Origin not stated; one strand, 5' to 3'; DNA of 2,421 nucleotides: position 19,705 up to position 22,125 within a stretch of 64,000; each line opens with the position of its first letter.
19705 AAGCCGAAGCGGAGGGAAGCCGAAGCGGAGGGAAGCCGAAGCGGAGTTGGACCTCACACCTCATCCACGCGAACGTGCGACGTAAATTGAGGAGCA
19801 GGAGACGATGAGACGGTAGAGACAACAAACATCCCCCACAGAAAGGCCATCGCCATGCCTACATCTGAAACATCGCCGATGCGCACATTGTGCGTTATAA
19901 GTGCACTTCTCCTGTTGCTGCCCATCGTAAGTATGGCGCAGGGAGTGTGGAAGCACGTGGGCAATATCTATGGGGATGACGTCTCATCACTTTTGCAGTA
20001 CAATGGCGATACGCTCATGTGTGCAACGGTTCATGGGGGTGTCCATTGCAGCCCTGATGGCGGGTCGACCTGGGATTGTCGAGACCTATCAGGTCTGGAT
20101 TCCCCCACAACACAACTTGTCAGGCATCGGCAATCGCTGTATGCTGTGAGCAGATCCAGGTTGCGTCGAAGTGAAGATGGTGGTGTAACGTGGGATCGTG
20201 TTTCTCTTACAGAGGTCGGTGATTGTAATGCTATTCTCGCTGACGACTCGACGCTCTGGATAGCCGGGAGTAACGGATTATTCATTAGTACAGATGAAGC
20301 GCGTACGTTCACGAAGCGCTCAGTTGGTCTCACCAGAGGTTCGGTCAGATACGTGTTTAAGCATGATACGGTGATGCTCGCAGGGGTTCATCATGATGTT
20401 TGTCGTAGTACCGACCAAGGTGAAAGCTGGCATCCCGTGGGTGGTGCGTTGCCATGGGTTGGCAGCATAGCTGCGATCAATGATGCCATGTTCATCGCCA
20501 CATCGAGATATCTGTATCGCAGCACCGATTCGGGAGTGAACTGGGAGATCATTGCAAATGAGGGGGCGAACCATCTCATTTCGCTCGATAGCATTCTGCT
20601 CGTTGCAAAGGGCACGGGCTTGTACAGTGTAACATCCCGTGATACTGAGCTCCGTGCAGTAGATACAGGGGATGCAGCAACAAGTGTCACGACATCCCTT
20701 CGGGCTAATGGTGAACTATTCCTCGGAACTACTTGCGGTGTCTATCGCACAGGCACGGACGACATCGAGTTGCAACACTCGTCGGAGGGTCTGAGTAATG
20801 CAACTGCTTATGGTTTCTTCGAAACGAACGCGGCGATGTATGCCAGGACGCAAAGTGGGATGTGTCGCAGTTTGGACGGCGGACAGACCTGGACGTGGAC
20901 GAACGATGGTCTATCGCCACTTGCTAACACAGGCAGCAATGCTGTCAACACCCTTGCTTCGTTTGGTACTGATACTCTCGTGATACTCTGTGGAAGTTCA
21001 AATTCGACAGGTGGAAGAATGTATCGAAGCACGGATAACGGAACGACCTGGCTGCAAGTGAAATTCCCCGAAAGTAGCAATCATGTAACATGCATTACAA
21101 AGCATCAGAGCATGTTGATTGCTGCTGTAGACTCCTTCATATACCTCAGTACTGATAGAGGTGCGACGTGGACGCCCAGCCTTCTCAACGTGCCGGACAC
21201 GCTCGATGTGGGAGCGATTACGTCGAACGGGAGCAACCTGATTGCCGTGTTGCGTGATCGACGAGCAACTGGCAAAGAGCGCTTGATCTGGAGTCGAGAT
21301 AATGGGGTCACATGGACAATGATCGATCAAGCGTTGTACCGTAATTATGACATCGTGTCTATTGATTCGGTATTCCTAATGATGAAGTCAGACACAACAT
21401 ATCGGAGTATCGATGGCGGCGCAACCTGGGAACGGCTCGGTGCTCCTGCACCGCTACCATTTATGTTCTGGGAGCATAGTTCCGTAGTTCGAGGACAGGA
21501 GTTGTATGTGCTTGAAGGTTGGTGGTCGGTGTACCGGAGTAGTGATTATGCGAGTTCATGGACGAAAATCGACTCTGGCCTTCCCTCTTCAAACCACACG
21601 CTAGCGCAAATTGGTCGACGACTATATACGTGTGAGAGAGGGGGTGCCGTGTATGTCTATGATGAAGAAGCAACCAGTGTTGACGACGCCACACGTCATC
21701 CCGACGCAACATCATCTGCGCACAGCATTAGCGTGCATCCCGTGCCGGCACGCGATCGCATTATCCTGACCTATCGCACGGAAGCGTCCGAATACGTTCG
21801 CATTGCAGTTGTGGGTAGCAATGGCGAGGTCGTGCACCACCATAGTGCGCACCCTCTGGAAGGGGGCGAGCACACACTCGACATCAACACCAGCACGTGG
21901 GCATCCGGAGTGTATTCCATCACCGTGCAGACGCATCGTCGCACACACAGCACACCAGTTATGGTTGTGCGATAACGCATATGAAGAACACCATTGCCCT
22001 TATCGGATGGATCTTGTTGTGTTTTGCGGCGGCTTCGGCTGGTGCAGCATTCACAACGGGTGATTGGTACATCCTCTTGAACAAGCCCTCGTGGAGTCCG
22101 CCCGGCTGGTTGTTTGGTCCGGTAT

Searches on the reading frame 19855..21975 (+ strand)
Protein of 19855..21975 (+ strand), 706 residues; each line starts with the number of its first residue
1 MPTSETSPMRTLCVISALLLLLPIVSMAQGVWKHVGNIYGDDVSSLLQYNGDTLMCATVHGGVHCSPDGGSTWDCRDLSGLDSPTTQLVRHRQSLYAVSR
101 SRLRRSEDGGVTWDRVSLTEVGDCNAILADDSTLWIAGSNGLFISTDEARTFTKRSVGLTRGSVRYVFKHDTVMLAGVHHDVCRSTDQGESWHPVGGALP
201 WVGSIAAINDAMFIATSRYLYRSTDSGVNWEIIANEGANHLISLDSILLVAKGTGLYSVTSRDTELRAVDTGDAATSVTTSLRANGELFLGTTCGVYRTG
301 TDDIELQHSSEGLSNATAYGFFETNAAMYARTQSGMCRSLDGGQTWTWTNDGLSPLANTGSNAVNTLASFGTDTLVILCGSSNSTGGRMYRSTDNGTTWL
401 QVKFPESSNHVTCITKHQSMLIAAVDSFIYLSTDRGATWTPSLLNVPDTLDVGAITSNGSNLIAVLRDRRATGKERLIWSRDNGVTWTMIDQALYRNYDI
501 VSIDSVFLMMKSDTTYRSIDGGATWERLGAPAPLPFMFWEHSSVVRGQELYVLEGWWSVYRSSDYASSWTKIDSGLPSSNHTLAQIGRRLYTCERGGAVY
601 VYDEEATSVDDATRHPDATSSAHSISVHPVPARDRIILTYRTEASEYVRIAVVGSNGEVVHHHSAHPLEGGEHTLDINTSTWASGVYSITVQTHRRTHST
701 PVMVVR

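Call 30: search_protein_families(library=pfam, proteins=[window:19855-21975:+], max_evalue=0.001)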
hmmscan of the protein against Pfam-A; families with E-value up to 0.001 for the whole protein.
window:19855-21975:+ (706 aa): 8 families
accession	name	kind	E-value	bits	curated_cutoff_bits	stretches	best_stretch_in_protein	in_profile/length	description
PF15902.12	Sortilin-Vps10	-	1.1e-23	84.2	33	1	388-493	2-115/446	Sortilin, neurotensin receptor 3,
PF02012.26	BNR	-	5.3e-14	50.3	27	0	185-194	3-12/12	BNR/Asp-box repeat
PF19755.4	DUF6242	-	1.1e-11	45.5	29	0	344-439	126-217/217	Domain of unknown function (DUF6242)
PF14870.12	PSII_BNR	-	1.9e-11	44.2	27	0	501-651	26-163/303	Photosynthesis system II assembly factor YCF48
PF13088.12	BNR_2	-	7.7e-09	35.7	31.4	1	383-492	75-203/277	BNR repeat-like domain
PF15899.11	BNR_6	-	3.2e-06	27.1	27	0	560-572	2-14/14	BNR-Asp box repeat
PF18962.6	Por_Secre_tail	-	9.9e-06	26.2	27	1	627-697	1-68/75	Secretion system C-terminal sorting domain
PF21471.3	Reelin_subrepeat-B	-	1.3e-05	25.4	27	0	476-512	61-97/127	Reelin subrepeat B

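Call 31: search_protein_families(library=padloc, proteins=[window:19855-21975:+], max_evalue=0.00001)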
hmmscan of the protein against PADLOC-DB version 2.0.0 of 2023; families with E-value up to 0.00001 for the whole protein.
window:19855-21975:+ (706 aa): 0 families
